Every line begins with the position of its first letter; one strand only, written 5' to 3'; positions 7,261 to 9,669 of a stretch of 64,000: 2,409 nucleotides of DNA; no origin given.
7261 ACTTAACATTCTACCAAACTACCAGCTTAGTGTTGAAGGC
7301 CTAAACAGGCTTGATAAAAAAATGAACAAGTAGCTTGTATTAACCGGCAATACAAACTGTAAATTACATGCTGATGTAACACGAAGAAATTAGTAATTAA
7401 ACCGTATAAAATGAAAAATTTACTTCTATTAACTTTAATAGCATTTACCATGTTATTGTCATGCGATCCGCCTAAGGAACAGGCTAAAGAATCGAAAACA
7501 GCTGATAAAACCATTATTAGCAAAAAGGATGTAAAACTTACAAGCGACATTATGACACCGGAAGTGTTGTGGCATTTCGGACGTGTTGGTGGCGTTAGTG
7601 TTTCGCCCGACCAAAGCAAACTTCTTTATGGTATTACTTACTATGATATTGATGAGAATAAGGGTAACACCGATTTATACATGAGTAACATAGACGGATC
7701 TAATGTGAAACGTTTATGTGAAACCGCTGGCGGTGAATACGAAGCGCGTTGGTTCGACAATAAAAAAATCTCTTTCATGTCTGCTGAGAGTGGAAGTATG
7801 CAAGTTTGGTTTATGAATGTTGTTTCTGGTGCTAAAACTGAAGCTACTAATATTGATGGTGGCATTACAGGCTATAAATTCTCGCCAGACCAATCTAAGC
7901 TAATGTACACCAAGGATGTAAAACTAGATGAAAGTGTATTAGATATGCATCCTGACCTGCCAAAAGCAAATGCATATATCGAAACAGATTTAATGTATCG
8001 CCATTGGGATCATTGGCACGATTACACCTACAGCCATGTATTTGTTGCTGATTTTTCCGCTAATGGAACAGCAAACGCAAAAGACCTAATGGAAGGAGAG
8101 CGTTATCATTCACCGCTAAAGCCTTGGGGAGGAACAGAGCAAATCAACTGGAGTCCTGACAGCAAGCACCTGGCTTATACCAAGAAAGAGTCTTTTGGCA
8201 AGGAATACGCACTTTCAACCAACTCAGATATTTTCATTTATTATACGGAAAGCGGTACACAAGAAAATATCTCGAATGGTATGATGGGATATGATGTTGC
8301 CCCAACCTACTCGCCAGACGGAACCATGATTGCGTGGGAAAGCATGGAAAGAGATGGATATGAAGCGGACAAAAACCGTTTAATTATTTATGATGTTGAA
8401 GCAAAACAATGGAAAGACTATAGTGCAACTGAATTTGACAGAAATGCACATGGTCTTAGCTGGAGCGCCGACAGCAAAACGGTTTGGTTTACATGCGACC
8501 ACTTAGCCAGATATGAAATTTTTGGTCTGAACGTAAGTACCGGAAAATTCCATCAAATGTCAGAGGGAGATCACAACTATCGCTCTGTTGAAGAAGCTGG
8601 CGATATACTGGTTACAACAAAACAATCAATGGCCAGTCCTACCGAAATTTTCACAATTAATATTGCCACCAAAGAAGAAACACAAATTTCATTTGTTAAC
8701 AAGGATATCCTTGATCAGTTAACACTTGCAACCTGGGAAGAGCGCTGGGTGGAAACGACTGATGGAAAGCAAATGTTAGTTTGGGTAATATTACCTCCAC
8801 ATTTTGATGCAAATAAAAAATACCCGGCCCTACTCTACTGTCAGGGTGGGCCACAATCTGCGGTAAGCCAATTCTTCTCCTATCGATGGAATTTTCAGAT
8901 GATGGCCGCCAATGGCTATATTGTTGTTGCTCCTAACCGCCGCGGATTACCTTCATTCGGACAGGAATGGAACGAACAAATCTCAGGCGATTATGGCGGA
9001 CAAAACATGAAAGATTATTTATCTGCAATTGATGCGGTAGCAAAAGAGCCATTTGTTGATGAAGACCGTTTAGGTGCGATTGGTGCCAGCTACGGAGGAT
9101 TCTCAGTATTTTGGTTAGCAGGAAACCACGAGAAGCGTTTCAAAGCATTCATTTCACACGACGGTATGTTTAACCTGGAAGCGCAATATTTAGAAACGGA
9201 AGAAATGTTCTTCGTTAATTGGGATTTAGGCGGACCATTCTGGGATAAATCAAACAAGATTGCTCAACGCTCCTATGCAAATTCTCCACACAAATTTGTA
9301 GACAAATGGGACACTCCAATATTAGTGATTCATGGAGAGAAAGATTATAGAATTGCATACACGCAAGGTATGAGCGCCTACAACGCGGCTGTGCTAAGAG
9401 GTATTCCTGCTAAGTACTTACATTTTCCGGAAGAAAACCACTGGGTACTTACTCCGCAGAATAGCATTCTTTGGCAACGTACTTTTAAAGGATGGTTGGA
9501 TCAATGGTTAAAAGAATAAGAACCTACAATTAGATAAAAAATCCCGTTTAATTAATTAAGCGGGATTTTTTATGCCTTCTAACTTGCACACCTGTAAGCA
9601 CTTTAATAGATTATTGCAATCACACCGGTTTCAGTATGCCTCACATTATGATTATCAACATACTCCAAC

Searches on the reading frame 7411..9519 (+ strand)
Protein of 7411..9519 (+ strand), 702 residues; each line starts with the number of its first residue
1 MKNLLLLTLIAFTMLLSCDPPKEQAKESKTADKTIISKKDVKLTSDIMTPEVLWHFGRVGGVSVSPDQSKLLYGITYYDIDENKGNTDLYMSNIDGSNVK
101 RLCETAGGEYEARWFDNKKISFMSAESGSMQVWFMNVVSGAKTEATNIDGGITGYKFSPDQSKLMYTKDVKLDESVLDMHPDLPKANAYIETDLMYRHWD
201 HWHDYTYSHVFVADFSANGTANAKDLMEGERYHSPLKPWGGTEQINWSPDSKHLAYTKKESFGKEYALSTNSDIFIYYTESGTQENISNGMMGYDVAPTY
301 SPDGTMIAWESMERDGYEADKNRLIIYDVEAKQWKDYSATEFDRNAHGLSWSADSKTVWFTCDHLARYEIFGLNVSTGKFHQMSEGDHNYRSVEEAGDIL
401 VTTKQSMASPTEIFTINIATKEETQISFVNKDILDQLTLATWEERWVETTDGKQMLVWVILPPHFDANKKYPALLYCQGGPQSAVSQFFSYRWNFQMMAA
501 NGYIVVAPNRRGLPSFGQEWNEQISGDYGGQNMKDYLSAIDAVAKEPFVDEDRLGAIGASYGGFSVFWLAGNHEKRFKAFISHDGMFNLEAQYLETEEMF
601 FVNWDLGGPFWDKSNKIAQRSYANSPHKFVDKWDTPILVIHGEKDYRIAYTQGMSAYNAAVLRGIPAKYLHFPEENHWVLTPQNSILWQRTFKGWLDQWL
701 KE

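Call 77: search_protein_families(library=ncbifam, proteins=[window:7411-9519:+], max_evalue=1e-10)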
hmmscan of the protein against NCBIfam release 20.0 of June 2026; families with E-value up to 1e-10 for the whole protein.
window:7411-9519:+ (702 aa): 3 families
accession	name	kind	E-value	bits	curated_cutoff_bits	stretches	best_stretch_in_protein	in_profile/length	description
NF053518.1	DipepPtdsDpp5Prph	equivalog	0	1024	900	1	47-701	2-655/655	dipeptidyl-peptidase Dpp5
NF033523.0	lasso_peptidase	equivalog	3.5e-30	105.4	400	1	301-701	234-638/638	Atxe2 family lasso peptide isopeptidase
TIGR02800.1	propeller_TolB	equivalog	5.1e-25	88.3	343.15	2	246-427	197-363/418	Tol-Pal system beta propeller repeat protein TolB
